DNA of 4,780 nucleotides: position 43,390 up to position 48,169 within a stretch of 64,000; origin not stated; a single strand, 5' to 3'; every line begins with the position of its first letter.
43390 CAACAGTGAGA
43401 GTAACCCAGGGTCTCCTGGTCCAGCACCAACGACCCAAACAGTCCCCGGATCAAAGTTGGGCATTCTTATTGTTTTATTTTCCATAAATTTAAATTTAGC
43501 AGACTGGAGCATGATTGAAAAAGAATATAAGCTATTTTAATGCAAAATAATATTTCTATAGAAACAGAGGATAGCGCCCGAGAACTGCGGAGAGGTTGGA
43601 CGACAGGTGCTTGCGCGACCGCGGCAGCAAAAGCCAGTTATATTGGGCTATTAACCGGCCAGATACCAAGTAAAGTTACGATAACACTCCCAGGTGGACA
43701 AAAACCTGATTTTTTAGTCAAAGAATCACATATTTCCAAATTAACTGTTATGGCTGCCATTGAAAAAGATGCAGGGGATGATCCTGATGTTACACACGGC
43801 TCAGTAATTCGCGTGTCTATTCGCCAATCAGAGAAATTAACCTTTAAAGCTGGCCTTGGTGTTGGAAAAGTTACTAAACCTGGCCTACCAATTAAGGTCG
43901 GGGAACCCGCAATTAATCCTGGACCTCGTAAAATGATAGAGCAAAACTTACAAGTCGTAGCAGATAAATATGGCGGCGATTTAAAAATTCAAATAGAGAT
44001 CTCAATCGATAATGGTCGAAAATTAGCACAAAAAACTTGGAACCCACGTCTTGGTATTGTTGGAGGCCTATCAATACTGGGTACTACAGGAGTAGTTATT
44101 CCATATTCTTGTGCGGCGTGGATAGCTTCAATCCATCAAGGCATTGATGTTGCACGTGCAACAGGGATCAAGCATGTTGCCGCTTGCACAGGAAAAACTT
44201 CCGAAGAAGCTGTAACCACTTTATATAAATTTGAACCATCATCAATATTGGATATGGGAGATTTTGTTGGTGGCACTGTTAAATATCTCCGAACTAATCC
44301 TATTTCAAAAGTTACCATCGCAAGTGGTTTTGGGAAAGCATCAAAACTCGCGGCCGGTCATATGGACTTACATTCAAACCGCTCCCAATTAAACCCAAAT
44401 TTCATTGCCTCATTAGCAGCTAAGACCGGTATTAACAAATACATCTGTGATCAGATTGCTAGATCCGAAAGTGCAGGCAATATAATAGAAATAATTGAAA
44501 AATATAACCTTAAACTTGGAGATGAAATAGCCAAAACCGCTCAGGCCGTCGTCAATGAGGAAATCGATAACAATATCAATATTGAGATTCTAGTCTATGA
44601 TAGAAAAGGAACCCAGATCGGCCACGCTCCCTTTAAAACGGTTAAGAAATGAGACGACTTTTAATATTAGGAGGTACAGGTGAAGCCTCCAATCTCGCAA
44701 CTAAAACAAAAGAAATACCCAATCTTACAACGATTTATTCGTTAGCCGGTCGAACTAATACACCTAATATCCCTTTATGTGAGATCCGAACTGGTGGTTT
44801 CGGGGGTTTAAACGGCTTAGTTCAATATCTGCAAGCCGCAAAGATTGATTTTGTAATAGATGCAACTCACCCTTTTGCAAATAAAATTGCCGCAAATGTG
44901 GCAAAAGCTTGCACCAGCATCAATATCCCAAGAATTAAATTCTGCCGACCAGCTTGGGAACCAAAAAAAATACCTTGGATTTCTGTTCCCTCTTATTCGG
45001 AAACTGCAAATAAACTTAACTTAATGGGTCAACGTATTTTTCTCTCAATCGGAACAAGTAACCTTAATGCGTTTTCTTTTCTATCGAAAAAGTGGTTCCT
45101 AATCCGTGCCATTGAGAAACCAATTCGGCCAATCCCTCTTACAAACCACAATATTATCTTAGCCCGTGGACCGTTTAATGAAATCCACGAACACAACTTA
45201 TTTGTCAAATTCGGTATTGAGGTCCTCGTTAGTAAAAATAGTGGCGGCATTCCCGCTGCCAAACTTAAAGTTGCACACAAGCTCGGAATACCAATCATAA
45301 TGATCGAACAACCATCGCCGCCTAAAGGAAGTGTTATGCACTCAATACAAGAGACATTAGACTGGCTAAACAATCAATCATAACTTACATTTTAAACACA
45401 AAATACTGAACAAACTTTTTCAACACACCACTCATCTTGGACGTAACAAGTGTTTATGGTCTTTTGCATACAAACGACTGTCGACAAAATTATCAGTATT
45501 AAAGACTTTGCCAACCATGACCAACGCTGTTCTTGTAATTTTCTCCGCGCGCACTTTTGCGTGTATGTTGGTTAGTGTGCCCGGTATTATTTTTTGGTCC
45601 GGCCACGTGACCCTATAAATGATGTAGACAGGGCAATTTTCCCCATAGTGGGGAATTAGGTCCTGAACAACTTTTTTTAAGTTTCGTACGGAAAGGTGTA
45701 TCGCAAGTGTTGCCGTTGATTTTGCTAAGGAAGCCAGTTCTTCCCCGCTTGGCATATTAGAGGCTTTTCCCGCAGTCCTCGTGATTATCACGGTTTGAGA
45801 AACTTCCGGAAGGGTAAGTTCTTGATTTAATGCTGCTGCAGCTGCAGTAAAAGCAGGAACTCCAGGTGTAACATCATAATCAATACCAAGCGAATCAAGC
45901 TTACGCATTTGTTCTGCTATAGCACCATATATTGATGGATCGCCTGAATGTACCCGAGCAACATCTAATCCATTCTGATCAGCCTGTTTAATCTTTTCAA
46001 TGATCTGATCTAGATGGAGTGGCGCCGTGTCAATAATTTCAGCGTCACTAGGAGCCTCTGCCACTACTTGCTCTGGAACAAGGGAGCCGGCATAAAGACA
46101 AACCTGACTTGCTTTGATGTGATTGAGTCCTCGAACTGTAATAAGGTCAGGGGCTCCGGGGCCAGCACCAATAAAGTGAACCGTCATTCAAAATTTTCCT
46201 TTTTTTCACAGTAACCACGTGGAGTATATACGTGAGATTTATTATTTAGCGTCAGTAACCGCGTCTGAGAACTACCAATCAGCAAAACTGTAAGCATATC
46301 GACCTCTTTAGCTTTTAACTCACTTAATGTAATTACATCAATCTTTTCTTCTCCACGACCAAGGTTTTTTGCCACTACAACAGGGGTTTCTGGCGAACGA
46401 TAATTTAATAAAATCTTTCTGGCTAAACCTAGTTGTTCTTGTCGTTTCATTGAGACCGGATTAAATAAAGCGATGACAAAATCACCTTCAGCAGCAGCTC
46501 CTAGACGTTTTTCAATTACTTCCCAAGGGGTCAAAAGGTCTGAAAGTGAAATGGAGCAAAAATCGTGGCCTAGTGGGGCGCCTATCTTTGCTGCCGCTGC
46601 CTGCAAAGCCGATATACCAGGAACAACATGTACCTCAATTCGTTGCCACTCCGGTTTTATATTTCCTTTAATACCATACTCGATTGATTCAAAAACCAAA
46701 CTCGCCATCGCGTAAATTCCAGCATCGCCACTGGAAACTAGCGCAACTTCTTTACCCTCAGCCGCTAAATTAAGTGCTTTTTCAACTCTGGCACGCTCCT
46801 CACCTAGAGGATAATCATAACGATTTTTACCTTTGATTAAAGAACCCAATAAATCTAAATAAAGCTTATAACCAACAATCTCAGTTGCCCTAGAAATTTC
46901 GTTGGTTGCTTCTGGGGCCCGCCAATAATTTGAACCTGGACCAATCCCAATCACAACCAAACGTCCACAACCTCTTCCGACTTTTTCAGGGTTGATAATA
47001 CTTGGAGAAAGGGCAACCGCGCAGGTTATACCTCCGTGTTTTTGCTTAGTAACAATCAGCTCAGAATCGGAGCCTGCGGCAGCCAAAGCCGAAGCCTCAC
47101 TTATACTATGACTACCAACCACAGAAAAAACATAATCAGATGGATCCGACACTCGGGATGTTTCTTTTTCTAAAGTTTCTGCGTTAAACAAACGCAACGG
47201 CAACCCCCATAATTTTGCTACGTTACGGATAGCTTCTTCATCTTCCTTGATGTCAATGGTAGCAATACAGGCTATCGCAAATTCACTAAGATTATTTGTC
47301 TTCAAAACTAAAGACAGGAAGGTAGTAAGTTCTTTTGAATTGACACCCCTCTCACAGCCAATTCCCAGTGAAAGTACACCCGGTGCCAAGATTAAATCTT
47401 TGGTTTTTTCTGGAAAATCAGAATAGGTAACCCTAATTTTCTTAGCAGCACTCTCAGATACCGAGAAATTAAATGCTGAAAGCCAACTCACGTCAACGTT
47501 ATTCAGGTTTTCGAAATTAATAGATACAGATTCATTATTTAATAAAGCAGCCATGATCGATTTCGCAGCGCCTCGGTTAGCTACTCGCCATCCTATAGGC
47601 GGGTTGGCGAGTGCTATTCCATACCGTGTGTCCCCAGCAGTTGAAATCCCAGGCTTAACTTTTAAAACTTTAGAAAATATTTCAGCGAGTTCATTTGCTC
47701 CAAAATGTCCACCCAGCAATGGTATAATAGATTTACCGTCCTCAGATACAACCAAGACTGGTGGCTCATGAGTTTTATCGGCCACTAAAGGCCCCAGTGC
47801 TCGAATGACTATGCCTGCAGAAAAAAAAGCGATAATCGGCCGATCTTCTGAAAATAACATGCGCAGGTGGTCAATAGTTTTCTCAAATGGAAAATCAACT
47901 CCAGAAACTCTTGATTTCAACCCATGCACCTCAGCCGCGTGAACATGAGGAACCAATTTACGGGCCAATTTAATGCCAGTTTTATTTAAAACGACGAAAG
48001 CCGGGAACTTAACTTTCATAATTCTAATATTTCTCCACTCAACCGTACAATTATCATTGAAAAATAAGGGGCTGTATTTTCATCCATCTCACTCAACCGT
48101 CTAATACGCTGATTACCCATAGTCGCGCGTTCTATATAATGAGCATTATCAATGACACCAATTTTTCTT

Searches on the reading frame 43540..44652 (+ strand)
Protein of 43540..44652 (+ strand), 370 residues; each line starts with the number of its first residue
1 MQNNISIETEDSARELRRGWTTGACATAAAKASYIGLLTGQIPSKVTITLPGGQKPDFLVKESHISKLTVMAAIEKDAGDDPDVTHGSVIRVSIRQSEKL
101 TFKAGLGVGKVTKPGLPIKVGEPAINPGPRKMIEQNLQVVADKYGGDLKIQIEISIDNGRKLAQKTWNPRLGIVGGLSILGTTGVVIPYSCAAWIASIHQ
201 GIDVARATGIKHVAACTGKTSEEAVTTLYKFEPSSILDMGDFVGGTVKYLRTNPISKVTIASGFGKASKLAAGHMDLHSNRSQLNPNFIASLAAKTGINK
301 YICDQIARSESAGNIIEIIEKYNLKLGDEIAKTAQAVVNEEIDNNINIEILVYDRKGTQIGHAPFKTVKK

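Call 78: search_protein_families(library=pfam, proteins=[window:43540-44652:+], max_evalue=0.00001)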
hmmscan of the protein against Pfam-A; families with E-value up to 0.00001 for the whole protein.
window:43540-44652:+ (370 aa): 1 family
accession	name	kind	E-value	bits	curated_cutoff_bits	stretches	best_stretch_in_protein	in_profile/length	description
PF01888.22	CbiD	-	1.1e-88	297.3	25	1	16-273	1-254/254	CbiD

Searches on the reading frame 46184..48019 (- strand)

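Call 78: search_protein_families(library=pfam, proteins=[window:46184-48019:-], max_evalue=0.00001)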
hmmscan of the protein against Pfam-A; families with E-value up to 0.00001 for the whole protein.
window:46184-48019:- (611 aa): 3 families
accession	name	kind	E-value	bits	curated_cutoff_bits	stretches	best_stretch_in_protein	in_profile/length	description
PF01890.21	CbiG_C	-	6.6e-33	114.1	27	1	216-336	1-117/117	Cobalamin synthesis G C-terminus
PF00590.25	TP_methylase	-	2.3e-29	103.3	27.8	1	353-568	1-211/212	Tetrapyrrole (Corrin/Porphyrin) Methylases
PF11760.13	CbiG_N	-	9.3e-24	83.7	25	1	51-130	2-82/82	Cobalamin synthesis G N-terminal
